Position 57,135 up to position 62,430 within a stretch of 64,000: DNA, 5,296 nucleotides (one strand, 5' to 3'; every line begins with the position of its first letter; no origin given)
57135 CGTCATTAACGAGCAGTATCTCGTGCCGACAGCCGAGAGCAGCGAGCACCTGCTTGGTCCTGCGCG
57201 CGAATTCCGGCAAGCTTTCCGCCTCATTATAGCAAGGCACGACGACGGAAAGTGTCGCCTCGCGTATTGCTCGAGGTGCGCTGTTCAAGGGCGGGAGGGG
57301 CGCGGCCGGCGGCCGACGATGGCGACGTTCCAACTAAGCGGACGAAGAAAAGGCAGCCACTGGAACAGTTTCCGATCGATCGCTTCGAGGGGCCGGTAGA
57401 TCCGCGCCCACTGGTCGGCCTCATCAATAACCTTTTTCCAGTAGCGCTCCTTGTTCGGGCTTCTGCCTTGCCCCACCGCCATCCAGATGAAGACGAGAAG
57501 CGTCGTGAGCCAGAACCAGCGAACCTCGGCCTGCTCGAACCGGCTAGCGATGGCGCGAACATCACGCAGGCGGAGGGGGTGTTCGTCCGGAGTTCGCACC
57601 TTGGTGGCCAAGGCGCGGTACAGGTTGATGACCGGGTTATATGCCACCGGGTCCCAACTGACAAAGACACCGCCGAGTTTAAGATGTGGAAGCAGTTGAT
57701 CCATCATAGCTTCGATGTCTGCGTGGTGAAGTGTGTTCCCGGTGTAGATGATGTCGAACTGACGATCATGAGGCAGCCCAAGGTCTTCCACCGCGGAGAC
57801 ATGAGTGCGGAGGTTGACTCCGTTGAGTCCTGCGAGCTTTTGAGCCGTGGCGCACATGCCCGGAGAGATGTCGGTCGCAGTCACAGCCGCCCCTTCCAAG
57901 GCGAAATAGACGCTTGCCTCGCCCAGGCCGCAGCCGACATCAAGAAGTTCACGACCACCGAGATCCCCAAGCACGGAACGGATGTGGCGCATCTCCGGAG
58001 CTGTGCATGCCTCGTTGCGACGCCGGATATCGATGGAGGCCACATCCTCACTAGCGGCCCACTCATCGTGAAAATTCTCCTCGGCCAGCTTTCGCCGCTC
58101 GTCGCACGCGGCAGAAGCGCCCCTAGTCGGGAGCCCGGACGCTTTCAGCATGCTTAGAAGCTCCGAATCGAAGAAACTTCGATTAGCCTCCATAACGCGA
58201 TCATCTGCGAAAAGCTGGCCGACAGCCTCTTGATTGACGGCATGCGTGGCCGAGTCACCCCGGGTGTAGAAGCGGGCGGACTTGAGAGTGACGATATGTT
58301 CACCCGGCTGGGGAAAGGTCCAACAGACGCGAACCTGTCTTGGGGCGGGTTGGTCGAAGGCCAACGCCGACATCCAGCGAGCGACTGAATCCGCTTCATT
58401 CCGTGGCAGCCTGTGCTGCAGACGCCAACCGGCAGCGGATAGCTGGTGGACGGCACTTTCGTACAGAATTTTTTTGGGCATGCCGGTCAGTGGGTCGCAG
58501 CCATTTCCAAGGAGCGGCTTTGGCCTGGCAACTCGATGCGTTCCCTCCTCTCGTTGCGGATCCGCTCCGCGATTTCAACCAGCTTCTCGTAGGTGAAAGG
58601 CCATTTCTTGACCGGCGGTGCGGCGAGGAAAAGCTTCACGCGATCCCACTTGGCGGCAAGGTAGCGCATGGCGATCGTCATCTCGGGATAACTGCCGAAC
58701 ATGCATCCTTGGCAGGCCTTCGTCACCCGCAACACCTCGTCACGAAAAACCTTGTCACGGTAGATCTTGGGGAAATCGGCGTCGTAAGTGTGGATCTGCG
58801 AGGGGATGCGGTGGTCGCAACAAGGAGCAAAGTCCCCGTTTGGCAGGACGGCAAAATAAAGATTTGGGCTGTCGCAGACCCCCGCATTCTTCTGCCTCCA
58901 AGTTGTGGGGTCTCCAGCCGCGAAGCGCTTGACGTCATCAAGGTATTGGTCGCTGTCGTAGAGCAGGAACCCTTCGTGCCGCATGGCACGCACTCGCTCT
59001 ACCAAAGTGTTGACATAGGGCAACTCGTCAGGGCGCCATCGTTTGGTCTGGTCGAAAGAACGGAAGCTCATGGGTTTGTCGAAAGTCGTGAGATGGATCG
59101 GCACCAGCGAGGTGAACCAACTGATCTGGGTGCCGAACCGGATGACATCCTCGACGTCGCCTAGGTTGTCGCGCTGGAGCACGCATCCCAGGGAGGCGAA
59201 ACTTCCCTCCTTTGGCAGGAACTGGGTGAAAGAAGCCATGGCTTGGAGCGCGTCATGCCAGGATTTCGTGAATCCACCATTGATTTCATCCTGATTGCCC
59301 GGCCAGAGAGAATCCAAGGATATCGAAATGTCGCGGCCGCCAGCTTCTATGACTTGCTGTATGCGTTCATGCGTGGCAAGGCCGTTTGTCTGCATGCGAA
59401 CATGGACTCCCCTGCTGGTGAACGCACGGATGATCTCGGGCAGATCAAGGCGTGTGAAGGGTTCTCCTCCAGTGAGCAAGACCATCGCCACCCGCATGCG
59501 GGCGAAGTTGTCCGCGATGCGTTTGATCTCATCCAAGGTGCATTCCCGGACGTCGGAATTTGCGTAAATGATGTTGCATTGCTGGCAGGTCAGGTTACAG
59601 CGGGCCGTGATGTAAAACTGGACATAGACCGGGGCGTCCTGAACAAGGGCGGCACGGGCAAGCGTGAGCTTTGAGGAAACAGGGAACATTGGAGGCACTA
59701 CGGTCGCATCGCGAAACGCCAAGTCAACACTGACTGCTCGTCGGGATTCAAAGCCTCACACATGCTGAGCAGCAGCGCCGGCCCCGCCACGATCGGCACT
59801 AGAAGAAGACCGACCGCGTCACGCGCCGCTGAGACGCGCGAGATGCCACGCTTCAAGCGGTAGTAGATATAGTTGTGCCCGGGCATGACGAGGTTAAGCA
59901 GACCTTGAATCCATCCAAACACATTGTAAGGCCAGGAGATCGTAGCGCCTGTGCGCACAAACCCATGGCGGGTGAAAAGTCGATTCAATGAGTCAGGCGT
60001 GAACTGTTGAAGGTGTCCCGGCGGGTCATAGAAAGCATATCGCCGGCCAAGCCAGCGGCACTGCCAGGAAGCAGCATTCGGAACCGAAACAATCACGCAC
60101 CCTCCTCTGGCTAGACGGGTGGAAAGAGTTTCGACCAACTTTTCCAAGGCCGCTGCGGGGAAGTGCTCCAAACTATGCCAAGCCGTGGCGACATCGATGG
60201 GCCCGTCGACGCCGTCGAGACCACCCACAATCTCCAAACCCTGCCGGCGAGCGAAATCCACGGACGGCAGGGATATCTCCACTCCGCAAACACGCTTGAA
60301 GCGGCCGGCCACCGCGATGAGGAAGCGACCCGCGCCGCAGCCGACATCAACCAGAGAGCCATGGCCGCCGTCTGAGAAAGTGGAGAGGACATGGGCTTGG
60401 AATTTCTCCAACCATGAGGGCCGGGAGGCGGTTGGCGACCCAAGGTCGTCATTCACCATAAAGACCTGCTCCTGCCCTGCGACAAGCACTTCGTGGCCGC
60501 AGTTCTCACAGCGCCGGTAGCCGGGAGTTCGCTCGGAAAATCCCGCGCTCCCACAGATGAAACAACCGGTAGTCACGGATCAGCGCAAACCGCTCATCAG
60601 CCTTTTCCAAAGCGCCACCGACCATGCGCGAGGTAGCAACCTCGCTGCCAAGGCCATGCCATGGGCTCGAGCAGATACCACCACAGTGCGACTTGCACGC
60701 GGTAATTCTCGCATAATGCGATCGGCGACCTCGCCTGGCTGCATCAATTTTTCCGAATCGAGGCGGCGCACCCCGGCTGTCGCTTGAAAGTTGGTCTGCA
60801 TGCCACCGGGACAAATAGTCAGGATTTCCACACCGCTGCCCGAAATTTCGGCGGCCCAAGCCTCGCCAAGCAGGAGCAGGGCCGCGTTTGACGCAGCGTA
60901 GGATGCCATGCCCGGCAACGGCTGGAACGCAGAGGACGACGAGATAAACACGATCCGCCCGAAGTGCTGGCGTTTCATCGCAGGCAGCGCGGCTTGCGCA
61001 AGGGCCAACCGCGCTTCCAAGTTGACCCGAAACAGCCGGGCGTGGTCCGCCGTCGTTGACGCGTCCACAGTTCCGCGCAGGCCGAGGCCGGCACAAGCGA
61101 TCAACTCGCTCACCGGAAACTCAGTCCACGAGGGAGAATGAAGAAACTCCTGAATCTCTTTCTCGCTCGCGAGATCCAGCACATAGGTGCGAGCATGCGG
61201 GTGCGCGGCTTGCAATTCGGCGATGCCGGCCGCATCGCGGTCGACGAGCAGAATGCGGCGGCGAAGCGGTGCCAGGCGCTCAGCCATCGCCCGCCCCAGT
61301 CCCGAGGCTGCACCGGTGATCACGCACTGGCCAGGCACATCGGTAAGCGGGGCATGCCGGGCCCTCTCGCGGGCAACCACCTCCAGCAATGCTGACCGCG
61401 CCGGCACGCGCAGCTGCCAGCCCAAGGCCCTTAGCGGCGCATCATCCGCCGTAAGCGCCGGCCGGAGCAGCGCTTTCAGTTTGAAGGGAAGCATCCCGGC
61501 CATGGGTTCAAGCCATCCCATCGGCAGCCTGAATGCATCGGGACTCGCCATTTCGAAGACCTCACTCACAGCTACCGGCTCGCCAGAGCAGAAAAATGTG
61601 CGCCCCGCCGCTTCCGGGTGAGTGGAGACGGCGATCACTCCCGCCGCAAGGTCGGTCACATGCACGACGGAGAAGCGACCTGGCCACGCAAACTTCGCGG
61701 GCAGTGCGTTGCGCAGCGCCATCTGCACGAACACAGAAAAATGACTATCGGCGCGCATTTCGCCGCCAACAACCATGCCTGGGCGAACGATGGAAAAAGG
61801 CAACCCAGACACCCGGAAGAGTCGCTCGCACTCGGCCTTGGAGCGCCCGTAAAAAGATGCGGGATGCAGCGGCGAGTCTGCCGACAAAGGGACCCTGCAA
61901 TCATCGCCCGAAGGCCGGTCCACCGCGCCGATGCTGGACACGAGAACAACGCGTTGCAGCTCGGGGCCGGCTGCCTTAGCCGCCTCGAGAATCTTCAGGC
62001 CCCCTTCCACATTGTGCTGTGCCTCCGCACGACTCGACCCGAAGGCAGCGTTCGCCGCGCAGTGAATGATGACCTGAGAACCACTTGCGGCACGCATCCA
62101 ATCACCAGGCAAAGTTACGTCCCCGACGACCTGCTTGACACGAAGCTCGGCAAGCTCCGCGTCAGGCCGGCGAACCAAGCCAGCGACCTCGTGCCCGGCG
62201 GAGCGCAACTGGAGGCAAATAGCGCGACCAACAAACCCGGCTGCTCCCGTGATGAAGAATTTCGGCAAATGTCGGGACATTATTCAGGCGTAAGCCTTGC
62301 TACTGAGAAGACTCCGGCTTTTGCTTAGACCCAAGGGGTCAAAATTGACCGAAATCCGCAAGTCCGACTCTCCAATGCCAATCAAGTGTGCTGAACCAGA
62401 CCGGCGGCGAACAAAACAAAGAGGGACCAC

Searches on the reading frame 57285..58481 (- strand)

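Call 9: search_protein_families(library=pfam, proteins=[window:57285-58481:-], max_evalue=0.001)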
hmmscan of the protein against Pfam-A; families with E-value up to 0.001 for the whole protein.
window:57285-58481:- (398 aa): 7 families
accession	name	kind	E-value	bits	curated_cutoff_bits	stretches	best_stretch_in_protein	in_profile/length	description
PF13649.12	Methyltransf_25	-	9.9e-16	58.7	27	1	180-271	2-97/97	Methyltransferase domain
PF08242.18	Methyltransf_12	-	1.1e-15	58.6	30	1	180-273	1-98/98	Methyltransferase domain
PF08241.18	Methyltransf_11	-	2.1e-15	57.5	21.2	1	180-274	1-94/95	Methyltransferase domain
PF13847.12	Methyltransf_31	-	3.1e-09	37.1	27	1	176-293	4-127/145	Methyltransferase domain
PF13489.12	Methyltransf_23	-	4.5e-09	36.7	27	1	167-318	12-157/164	Methyltransferase domain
PF06325.19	PrmA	-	4.7e-06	26.7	22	1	175-274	161-257/296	Ribosomal protein L11 methyltransferase (PrmA)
PF03848.20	TehB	-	0.00013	21.9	20.4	1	179-251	34-105/193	Tellurite resistance protein TehB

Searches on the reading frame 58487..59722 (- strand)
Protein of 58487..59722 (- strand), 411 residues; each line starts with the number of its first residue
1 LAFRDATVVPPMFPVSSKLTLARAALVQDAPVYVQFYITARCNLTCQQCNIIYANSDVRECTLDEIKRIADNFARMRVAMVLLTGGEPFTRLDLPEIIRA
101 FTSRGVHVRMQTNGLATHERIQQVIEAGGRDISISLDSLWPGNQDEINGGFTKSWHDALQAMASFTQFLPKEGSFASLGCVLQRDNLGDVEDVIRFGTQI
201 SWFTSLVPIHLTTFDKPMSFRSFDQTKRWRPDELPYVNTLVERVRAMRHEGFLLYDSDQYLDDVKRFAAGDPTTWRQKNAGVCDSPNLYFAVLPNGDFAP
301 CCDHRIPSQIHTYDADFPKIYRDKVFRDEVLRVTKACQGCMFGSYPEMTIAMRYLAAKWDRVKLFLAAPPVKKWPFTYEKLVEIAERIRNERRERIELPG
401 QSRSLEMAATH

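Call 9: search_protein_families(library=pfam, proteins=[window:58487-59722:-], max_evalue=0.001)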
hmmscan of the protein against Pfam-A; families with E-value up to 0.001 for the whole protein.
window:58487-59722:- (411 aa): 2 families
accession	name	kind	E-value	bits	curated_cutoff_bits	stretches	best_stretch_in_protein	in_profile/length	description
PF04055.27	Radical_SAM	-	6.7e-21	75.6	29.5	1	37-196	2-165/166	Radical SAM superfamily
PF13353.11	Fer4_12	-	0.00075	20.2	22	0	39-105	12-81/137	4Fe-4S single cluster domain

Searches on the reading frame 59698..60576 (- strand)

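Call 9: search_protein_families(library=pfam, proteins=[window:59698-60576:-], max_evalue=0.001)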
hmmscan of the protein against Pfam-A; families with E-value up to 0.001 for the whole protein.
window:59698-60576:- (292 aa): 5 families
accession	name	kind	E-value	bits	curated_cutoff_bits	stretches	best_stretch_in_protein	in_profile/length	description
PF13489.12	Methyltransf_23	-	1.1e-20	74.5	27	1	62-206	11-159/164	Methyltransferase domain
PF13649.12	Methyltransf_25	-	8.7e-09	36.4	27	1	76-159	2-97/97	Methyltransferase domain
PF08242.18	Methyltransf_12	-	1.5e-07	32.5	30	1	76-160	1-97/98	Methyltransferase domain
PF08241.18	Methyltransf_11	-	3.3e-07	31.3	21.2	1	76-162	1-94/95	Methyltransferase domain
PF05958.17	tRNA_U5-meth_tr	-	0.00015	21.3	23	1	70-110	200-240/357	tRNA (Uracil-5-)-methyltransferase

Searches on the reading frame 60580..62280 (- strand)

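Call 36: search_protein_families(library=pfam, proteins=[window:60580-62280:-], max_evalue=0.01)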
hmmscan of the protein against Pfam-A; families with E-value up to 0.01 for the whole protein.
window:60580-62280:- (566 aa): 11 families
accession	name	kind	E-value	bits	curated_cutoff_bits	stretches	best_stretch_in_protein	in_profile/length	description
PF00106.31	adh_short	-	2.8e-38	131.8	26.6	1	320-501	4-189/195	short chain dehydrogenase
PF01370.27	Epimerase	-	1e-33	117.2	20.9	2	9-225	2-231/240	NAD dependent epimerase/dehydratase family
PF13460.12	NAD_binding_10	-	1e-25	91.1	27.2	2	12-171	1-147/184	NAD(P)H-binding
PF13561.12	adh_short_C2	-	4.1e-23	82.6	27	1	323-501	1-183/236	Enoyl-(Acyl carrier protein) reductase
PF07993.18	NAD_binding_4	-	1.5e-14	54.3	20.1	1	48-204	63-247/258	Male sterility protein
PF08659.16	KR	-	3e-12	47.2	22.6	1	317-468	1-156/180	KR domain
PF01073.25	3Beta_HSD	-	1.1e-11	44.7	22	1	10-154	2-156/280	3-beta hydroxysteroid dehydrogenase/isomerase family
PF04321.23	RmlD_sub_bind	-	2.6e-10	40.3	27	1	8-176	3-155/287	RmlD substrate binding domain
PF16363.11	GDP_Man_Dehyd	-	6e-10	39.5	27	1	9-154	1-163/332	GDP-mannose 4,6 dehydratase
PF05368.20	NmrA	-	4.2e-06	27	27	1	9-161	6-140/298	NmrA-like family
PF02719.21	Polysacc_synt_2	-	0.001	18.8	20.2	0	10-120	3-132/293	Polysaccharide biosynthesis protein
